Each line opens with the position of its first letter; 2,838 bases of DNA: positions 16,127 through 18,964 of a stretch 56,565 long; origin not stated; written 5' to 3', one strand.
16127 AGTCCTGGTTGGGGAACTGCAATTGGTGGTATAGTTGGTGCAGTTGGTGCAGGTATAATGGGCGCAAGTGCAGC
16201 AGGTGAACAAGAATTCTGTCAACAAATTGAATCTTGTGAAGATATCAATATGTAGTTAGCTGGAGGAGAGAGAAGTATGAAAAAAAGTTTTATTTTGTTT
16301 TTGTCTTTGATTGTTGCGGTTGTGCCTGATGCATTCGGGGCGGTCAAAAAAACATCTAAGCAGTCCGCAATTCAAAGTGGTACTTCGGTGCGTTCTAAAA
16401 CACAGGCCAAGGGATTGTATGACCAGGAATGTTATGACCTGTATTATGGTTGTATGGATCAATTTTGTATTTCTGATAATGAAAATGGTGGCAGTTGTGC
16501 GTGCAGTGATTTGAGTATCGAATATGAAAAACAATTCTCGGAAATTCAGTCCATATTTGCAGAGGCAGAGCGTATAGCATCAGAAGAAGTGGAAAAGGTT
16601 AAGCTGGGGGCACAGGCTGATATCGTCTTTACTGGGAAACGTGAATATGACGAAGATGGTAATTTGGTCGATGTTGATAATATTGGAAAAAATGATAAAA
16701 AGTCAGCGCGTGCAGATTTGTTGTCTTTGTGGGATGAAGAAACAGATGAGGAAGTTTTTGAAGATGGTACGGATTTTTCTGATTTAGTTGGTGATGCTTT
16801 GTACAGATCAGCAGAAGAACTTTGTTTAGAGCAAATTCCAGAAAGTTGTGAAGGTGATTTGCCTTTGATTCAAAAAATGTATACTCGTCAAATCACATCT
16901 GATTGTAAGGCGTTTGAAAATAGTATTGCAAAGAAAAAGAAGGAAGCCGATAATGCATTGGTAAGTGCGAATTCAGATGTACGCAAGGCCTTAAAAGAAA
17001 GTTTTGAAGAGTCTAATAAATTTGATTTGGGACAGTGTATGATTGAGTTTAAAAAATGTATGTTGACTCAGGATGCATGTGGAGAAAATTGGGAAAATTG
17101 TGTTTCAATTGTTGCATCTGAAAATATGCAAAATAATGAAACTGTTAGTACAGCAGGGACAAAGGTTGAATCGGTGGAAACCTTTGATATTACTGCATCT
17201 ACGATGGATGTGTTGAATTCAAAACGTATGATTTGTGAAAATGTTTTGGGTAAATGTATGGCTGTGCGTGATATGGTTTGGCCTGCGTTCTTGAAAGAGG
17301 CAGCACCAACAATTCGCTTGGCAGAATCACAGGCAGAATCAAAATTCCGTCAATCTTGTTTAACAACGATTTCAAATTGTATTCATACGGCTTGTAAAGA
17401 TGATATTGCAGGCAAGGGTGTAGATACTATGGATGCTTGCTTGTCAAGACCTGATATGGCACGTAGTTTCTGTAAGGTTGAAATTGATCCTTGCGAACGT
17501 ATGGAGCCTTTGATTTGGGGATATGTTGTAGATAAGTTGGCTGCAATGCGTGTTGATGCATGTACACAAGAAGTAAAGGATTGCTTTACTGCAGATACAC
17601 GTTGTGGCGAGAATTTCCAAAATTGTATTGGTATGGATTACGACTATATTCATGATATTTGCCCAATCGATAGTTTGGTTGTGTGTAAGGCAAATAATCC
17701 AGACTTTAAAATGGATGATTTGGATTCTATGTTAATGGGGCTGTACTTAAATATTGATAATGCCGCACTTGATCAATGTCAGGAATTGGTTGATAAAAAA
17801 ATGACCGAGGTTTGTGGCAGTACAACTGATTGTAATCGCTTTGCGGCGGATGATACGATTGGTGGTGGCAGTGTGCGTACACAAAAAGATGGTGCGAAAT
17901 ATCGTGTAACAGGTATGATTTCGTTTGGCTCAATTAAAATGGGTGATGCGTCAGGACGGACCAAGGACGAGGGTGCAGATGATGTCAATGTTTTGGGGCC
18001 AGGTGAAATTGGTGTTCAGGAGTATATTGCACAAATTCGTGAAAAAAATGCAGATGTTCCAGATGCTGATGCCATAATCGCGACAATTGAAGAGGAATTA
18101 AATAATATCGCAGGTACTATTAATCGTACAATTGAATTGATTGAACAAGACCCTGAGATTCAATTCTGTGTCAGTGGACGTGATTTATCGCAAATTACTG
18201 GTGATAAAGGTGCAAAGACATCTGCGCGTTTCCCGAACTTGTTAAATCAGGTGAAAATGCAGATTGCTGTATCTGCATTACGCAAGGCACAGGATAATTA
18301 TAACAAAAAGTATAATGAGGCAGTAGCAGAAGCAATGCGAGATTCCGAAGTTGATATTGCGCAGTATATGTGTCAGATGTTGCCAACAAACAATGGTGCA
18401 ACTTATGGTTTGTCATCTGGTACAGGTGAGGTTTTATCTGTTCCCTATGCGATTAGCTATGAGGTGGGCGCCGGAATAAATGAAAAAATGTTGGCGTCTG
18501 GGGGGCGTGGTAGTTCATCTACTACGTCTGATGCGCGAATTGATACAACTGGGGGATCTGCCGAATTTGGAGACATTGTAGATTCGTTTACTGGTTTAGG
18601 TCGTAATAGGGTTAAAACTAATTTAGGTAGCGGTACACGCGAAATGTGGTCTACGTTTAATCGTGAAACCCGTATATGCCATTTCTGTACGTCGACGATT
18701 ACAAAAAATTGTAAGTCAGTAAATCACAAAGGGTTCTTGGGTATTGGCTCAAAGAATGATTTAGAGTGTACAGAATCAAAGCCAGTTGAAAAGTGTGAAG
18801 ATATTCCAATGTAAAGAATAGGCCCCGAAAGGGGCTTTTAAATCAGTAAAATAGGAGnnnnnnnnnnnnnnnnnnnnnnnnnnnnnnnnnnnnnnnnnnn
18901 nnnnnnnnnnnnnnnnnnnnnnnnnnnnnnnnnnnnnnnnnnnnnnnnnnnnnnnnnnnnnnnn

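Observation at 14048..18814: Tandem large secreted cysteine-rich paralogs defining an unrecognised protein family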

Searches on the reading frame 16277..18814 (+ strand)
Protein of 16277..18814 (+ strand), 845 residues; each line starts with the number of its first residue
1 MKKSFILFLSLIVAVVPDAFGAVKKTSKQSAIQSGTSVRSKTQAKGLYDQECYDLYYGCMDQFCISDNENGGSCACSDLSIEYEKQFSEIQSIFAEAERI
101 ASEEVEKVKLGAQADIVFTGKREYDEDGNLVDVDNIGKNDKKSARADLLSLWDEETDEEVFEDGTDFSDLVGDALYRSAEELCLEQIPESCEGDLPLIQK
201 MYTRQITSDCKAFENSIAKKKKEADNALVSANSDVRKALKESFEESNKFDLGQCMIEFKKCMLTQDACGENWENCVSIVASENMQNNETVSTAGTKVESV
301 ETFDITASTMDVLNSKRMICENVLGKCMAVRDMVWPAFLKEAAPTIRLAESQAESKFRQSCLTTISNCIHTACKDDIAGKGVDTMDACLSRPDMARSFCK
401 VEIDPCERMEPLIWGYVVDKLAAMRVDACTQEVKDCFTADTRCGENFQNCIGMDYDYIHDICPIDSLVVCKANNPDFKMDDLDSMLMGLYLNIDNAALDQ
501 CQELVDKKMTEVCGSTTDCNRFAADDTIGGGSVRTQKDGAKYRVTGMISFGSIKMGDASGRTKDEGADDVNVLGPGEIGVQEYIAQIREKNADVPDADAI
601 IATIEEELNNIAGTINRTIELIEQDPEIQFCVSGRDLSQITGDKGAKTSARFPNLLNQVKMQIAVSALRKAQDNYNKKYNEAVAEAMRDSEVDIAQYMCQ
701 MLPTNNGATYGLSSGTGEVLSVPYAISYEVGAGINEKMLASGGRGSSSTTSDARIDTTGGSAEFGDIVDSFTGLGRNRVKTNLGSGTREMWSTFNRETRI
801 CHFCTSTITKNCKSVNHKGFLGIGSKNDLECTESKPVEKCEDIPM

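Call 6: search_protein_families(library=pfam, proteins=[window:16277-18814:+], max_evalue=0.1)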
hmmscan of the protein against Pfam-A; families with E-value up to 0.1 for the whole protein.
window:16277-18814:+ (845 aa): 0 families

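Call 7: search_protein_families(library=ncbifam, proteins=[window:16277-18814:+], max_evalue=0.1)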
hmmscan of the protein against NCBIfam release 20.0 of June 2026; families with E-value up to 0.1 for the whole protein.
window:16277-18814:+ (845 aa): 0 families

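Call 11: find_homologous_proteins(query=window:16277-18814:+, max_evalue=0.001)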
Query window:16277-18814:+ (845 aa): 1364 proteins with E <= 0.001 among 8000 candidates; the best 120 are listed.
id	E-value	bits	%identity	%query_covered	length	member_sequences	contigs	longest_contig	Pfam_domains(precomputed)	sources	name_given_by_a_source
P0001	0.0e+0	1902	99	100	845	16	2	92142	-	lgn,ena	-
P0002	0.0e+0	1704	91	100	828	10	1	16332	-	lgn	-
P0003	0.0e+0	1691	90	100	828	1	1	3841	-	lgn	-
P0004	0.0e+0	1682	87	100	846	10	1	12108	-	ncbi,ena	-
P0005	0.0e+0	1669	87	100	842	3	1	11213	-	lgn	-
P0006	0.0e+0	1650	85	100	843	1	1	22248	-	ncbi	-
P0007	0.0e+0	1639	85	98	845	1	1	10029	-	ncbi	-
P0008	0.0e+0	1623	85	98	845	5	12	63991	-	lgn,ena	-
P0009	0.0e+0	1599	84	98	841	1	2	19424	-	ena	-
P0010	0.0e+0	1592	84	100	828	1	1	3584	-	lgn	-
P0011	0.0e+0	1574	84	98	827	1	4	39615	-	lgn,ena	-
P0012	0.0e+0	1569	83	98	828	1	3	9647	-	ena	-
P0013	0.0e+0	1539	82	98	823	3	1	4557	-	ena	-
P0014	0.0e+0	1467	78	100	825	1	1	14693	-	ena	-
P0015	0.0e+0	1458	94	81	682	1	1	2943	-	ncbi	ncbi:MAG: hypothetical protein ACLRFN_01430, partial [Alphaproteobacteria bacterium]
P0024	0.0e+0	1364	71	100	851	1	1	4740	-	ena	-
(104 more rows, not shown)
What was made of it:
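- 16277..18814 (+): Gene B: 845-aa exported protein with 36 Cys, mature pI 4.6, and no hydrophobic segment apart from the signal peptide. More than 1364 homologs (call 11).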

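Call 21: search_solved_structures(query=A2, max_evalue=1)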
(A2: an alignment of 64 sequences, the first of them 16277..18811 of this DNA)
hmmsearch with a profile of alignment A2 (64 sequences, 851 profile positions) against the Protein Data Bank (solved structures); distinct sequences matched with E-value up to 1: 1.
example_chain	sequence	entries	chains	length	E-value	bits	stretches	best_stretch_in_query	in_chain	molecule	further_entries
8i3e_A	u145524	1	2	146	0.016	16.7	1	565-628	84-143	ELKS/Rab6-interacting/CAST family member 1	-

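Call 22: find_related_loci(query=A2, collection=genome_contigs, flank=10000)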
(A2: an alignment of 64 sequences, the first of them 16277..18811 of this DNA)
Query A2 (845 aa) in genome_contigs; peptide patterns used: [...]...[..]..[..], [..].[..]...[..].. (x = any residue, [..] = any of these).
364 stretches matched a pattern; 333 encode a relative of the query (tblastn E <= 1e-3); the best 80 are kept; 80 distinct loci.
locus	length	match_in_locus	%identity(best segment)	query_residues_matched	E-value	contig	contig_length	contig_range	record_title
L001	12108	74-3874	87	3-845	0e+0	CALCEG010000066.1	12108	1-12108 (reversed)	MAG TPA_asm: uncultured Alphaproteobacteria bacterium isolate SRR6425765_bin.98_CONCOCT_v1.1_MAG genome assembly, contig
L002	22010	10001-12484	86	1-845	0e+0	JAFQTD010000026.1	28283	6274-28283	MAG: Alphaproteobacteria bacterium isolate RGIG2127 Goat_Colon-5__c307952, whole genome shotgun sequence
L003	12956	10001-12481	85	16-845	0e+0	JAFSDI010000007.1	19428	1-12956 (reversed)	MAG: Alphaproteobacteria bacterium isolate RGIG3039 Goat_Rectum-4__c281816, whole genome shotgun sequence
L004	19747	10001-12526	74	6-845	0e+0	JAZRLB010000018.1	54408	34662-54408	MAG: Candidatus Enterousia sp. isolate T1900045443_YK20190134.MAGScoT_cleanbin_000013 SGB_7129_k141_1577228, whole genom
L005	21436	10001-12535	71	1-845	0e+0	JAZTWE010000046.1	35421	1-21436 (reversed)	MAG: Candidatus Enterousia sp. isolate T1900045334_YK20190023.MAGScoT_cleanbin_000100 SGB_6575_k141_4023851, whole genom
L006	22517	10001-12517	70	7-845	0e+0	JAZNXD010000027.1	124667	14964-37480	MAG: Candidatus Enterousia sp. isolate T1900044780_TS20190246.MAGScoT_cleanbin_000045 SGB_2551_k141_2582239, whole genom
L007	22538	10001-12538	70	3-845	0e+0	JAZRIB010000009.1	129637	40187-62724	MAG: Candidatus Enterousia sp. isolate T1900045477_YK20190171.MAGScoT_cleanbin_000036 SGB_7287_k141_308728, whole genome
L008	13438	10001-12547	70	1-845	0e+0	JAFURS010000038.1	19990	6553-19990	MAG: Alphaproteobacteria bacterium isolate RGIG4765 Roe_deer_Rectum.Co__c1444376, whole genome shotgun sequence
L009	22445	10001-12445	72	29-845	0e+0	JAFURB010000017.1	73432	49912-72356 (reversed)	MAG: Alphaproteobacteria bacterium isolate RGIG4748 Roe_deer_Rectum.Co__c2546317, whole genome shotgun sequence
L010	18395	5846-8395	70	1-845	0e+0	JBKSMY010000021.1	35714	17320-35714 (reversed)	MAG: Alphaproteobacteria bacterium isolate KS320-82 k141_2698538, whole genome shotgun sequence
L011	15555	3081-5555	71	6-845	0e+0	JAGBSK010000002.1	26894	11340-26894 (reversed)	MAG: Alphaproteobacteria bacterium isolate RGIG9404 Yak_Cecum-1__c20857, whole genome shotgun sequence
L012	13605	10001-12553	69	1-845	0e+0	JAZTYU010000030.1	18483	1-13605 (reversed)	MAG: Candidatus Enterousia sp. isolate T1900045325_YK20190014.MAGScoT_cleanbin_000039 SGB_6437_k141_1456378, whole genom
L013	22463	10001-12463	71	5-845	0e+0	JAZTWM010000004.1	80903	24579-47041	MAG: Candidatus Enterousia sp. isolate T1900045333_YK20190022.MAGScoT_cleanbin_000042 SGB_6555_k141_1496535, whole genom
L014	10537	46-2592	71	1-845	0e+0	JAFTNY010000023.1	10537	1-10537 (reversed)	MAG: Alphaproteobacteria bacterium isolate RGIG3991 Roe_deer_Cecum-4__c145660, whole genome shotgun sequence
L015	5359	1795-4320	68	5-845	0e+0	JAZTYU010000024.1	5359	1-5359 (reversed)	MAG: Candidatus Enterousia sp. isolate T1900045325_YK20190014.MAGScoT_cleanbin_000039 SGB_6437_k141_3437356, whole genom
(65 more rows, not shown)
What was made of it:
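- The best 80 are all Enterousia-type MAGs, including a 958,618-bp circular genome (call 22).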

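Call 32: search_protein_families(library=phrogs, proteins=[window:16277-18814:+], max_evalue=0.01)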
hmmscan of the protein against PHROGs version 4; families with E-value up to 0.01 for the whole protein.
window:16277-18814:+ (845 aa): 0 families

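Call 35: predict_structure(alignment_id=A2)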
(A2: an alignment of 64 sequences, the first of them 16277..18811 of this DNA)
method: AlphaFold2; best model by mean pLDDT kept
length: 845 residues; sequences in the alignment: 64
mean_pLDDT: 63.8   pTM: 0.36
mean pLDDT of the five models: 63.8, 62.2, 57.4, 57.3, 55.8
residues with pLDDT >= 90: 0; 70-90: 391; 50-70: 283; < 50: 171
segments of 3 or more residues with pLDDT < 50: 1-4, 14-38, 141-145, 147-149, 151-164, 288-301, 376-381, 709-742, 748-784, 819-826
pLDDT, mean of each block of 10 residues (from residue 1): 48 41 29 36 60 79 60 58 73 78 69 52 54 56 48 35 51 74 80 79 74 74 80 73 66 83 83 75 54 39 59 80 75 81 76 75 77 54 55 72 73 73 71 72 63 64 73 72 69 66 74 67 54 58 63 77 78 79 79 72 77 79 74 58 55 71 76 74 70 69 60 35 32 43 48 33 39 33 55 76 73 54 47 68 73
secondary structure, 60 per line:
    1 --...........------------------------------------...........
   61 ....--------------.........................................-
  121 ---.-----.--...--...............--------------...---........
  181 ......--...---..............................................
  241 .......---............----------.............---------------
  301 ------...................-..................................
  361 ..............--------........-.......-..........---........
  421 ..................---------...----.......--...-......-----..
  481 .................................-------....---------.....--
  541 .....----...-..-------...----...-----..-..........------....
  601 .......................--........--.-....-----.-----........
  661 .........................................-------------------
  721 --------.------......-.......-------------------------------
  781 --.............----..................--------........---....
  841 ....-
elements in order (helices of 4 or more, strands of 3 or more residues): H3-13 H50-64 H79-119 H138-152 H173-186 H195-246 H251-262 H273-285 H307-325 H328-374 H383-390 H392-398 H400-409 H413-438 H455-461 H468-473 H479-513 H521-524 E534-538 E541-545 E563-565 E570-572 H581-590 H597-623 H626-633 H638-641 H653-701 H736-741 E743-749 E783-795 E800-817 E826-833 E837-844

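Call 37: search_protein_representatives(alignment_id=A2)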
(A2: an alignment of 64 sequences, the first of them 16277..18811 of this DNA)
Query: 64 sequences, 851 profile positions. Proteins with E-value up to 0.001 (for the whole library): 905; up to 1e-10: 727; up to 1e-30: 276. The best 150 are listed.
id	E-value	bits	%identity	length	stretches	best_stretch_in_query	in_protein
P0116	0.0e+00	1458.6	-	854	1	6-851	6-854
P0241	2.5e-283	958.9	-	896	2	24-779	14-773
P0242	1.4e-246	837.3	-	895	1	13-851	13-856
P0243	9.2e-241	818.1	-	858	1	3-851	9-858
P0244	1.0e-238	811.3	-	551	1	15-519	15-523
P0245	3.9e-238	809.4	-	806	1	21-851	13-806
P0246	1.3e-237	807.7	-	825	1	30-851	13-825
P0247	1.8e-223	760.9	-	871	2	14-543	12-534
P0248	3.5e-213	726.9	-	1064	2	25-769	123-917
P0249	4.4e-205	700.1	-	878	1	24-716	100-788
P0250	8.6e-202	689.2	-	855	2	4-529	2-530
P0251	5.1e-194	663.5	-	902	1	32-849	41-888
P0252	5.4e-188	643.5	-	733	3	45-285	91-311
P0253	5.6e-184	630.3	-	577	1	319-851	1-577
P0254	8.6e-172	590.0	-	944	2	20-564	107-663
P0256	3.9e-163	561.3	-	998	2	25-815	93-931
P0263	5.9e-155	534.2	-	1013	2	22-781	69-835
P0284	3.9e-137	475.3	-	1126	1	25-716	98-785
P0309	2.4e-123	429.7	-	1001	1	26-827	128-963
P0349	2.0e-111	390.2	-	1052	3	28-543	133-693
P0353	1.7e-108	380.6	-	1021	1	20-736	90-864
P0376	9.9e-95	335.0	-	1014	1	24-653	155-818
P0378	6.3e-94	332.3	-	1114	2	24-527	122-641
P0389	3.0e-86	307.0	-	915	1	20-684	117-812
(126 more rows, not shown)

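Call 38: list_cluster_members(proteins=[P0389, P0378, P0349, P0284, P0248, P0376, P0353, P0309, P0263, P0256])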
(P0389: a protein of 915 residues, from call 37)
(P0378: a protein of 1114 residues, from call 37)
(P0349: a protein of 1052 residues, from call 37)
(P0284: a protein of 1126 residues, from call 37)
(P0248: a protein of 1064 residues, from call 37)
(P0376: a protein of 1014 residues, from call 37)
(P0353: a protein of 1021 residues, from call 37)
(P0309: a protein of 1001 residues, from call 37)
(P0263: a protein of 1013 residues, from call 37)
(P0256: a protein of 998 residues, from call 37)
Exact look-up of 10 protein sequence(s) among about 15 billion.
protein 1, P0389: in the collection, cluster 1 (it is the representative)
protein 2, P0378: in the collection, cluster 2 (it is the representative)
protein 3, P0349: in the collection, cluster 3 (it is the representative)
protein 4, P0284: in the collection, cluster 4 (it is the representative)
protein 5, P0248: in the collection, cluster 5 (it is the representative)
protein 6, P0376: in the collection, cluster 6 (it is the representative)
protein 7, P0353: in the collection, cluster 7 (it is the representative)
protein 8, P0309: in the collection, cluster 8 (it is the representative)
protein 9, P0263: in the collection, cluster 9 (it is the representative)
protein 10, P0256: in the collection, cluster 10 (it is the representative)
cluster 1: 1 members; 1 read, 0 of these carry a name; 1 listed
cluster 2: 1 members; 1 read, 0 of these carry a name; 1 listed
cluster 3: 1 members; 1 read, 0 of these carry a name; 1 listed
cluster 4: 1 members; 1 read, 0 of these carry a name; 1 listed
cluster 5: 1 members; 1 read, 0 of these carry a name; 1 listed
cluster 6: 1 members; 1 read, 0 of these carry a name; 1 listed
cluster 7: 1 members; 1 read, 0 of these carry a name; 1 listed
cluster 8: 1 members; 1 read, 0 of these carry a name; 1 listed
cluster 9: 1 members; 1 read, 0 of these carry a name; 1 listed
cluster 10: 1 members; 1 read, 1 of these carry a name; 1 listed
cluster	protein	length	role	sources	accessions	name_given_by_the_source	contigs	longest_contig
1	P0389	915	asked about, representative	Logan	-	-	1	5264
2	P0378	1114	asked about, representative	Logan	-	-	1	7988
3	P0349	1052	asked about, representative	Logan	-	-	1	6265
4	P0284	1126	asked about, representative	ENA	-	-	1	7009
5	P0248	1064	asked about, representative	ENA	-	-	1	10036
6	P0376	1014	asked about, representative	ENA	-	-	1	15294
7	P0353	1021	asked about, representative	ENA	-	-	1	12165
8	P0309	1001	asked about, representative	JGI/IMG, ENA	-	-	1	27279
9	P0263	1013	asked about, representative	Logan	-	-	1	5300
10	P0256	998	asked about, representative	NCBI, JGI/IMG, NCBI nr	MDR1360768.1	MAG: hypothetical protein LBJ18_00445 [Rickettsiales bacterium] | hypothetical protein | hypothetical protein [Rickettsiales bacterium]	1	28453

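Call 39: fold_search(model_id=the predicted structure, library=pdb)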
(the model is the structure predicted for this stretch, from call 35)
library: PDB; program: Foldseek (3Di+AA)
matches with E <= 10: 60; with E <= 0.001: 0
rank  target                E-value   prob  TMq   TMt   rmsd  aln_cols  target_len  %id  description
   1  8f8q_H                1.5e+00  0.57  0.06  0.15   5.7        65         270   14  Cryo-EM structure of the CapZ-capped barbed end of F-actin (released 2023-06-07)
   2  3lk3_B                1.7e+00  0.20  0.06  0.14   6.8        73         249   15  Crystal structure of CapZ bound to the CPI and CSI uncapping motifs from CARMIL (released 2010-04-07)
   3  5afu_L                1.9e+00  0.51  0.06  0.16   6.5        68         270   13  Cryo-EM structure of dynein tail-dynactin-BICD2N complex (released 2015-03-11)
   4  7xn7_m                1.9e+00  0.06  0.09  0.07  34.3       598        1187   11  RNA polymerase II elongation complex containing Spt4/5, Elf1, Spt6, Spn1 and Paf1C (released 2022-09-07)
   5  9wms_m                2.0e+00  0.02  0.06  0.05  42.2       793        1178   10  Co-transcriptional histone H3K36 methylation complex containing RNA polymerase II elongation complex, Set2, and the up (released 2025-12-24)
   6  8p94_V                2.2e+00  0.41  0.06  0.15   5.2        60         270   15  Cryo-EM structure of cortactin stabilized Arp2/3-complex nucleated actin branches (released 2024-01-03)
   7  8glv_Me               2.6e+00  0.04  0.10  0.03  31.5       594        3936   11  96-nm repeat unit of doublet microtubules from Chlamydomonas reinhardtii flagella (released 2023-05-31)
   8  9y6s_5c               2.6e+00  0.02  0.08  0.03  41.5       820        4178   12  96-nm repeat of the Leishmania tarentolae doublet microtubule (released 2025-12-17)
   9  7dsa_B                2.7e+00  0.35  0.06  0.18   7.0        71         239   15  Crystal structure of actin capping protein in complex with V-1 (space group P62) (released 2021-03-03)
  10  7ccc_D                3.0e+00  0.35  0.06  0.17   5.4        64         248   14  The structure of the actin filament uncapping complex mediated by twinfilin (released 2021-02-03)
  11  3aa6_B                3.6e+00  0.12  0.05  0.15   6.9        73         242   15  Crystal structure of Actin capping protein in complex with the Cp-binding motif derived from CD2AP (released 2010-08-04)
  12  7a8t_A                3.7e+00  0.02  0.08  0.11  44.5       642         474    9  Crystal structure of sarcomeric protein FATZ-1 (mini-FATZ-1 construct) in complex with rod domain of alpha-actinin-2 (released 2021-06-30)
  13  9hcj_T0               3.9e+00  0.02  0.07  0.06  32.3       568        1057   10  D. discoideum nuclear pore complex (released 2024-12-25)
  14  9y9l_Y                4.3e+00  0.12  0.04  0.10  19.8        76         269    9  CP at the barbed end with one cofilin on second-to-last subunit (released 2026-03-04)
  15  1izn_B                4.9e+00  0.25  0.06  0.16   4.1        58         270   16  Crystal Structure of Actin Filament Capping Protein CapZ (released 2003-04-08)
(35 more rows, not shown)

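Call 46: search_protein_families(library=pfam, alignment_id=A4, max_evalue=0.01)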
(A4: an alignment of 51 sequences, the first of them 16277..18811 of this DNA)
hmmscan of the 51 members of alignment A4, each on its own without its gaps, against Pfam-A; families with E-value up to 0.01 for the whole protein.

A. member 1, window:16277-18811:+ (845 aa): 0 families

B. families by the number of members that match (of 51 scanned): 3 families
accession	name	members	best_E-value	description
PF09719.15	C_GCAxxG_C_C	1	0.0033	Putative redox-active protein (C_GCAxxG_C_C)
PF15793.11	SHLD2_C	1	0.0042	Shieldin complex subunit 2, C-terminal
PF23067.1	MG280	1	0.009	Uncharacterised protein MG280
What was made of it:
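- On TraN (Pfam PF06986, F-type conjugation): A scan of 51 diverse members at E<=0.01 gave no TraN hit (call 46).
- On Chlamydial Cys-rich OM proteins (OmcA/OmcB): No Pfam or NCBIfam hit (calls 6, 7, 46).
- On Sel1-like repeat / Helicobacter Hcp: No Sel1 hit in A, B, C or the 51 members (calls 6, 46).
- On Autotransporter / trimeric autotransporter / OMP beta-barrel: No Pfam barrel domain was found (calls 6, 46).
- Closest known: Chlamydial cysteine-rich envelope proteins. Different: There is no sequence relationship: no Pfam hit of any kind (calls 6, 46).
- Closest known: Helicobacter cysteine-rich proteins. Different: There is no Sel1 or CHCH Pfam match (calls 6, 46).
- Pfam and NCBIfam scans, which include toxin families, gave no hit (calls 6, 7, 46). 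None of 51 members hits Pfam TraN (calls 6, 46).
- Tried and rejected: A Pfam scan of 51 diverse members gave only three single-member chance hits (call 46).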

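Call 65: search_dna_similar(query=window:16277-18811:+, collection=plasmids, mode=protein, max_evalue=0.01, max_rows=10)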
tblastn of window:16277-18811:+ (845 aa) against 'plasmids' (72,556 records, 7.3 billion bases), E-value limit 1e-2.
No match.

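Call 66: search_dna_similar(query=window:16277-18811:+, collection=phages, mode=protein, max_evalue=0.01, max_rows=10)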
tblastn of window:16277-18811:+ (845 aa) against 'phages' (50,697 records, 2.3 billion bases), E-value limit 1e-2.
No match.
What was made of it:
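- Tried and rejected: Plasmid and phage origin. tblastn found nothing (calls 65, 66).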
